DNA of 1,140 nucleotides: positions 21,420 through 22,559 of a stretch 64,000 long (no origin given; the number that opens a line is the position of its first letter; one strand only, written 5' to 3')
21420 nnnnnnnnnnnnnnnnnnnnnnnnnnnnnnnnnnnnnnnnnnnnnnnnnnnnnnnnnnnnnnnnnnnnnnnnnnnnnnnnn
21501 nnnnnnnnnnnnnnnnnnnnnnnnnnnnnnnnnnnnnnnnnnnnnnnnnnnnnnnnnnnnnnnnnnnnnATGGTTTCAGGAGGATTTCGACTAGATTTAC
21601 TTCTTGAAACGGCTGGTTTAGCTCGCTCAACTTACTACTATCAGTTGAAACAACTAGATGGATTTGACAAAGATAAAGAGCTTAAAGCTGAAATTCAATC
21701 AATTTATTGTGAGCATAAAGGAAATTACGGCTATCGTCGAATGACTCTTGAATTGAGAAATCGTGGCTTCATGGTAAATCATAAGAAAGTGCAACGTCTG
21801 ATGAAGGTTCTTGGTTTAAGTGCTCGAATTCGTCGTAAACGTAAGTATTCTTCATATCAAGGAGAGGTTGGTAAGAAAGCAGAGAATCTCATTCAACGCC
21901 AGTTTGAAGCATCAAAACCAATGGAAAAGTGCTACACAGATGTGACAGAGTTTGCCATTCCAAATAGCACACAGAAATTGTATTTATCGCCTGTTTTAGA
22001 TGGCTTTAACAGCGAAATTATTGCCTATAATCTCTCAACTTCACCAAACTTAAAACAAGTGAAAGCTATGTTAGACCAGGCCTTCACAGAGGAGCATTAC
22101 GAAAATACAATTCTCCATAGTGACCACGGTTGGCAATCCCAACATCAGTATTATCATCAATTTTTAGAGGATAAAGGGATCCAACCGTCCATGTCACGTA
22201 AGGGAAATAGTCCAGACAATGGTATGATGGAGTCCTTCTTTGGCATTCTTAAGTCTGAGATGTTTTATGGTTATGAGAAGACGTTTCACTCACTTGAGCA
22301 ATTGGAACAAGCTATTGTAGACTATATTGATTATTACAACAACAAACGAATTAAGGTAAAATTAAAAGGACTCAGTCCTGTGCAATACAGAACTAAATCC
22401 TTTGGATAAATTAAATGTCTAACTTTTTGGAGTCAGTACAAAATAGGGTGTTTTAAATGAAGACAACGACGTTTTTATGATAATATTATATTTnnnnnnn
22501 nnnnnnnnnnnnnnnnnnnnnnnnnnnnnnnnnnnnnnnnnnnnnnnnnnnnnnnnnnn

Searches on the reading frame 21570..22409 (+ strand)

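Call 76: search_protein_families(library=pfam, proteins=[window:21570-22409:+], max_evalue=0.001)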
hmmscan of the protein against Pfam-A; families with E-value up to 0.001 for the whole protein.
window:21570-22409:+ (279 aa): 4 families
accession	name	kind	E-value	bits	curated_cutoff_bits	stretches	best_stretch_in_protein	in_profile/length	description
PF13333.12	rve_2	-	4.9e-27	94.3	22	1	221-277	1-55/56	Integrase core domain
PF00665.32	rve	-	6.2e-23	81.4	32.6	1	115-214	2-102/102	Integrase core domain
PF13276.12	HTH_21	-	4.9e-22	78.4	28.1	1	35-91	3-60/60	HTH-like domain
PF13683.12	rve_3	-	3.6e-14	52.7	26.5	1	203-270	2-67/67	Integrase core domain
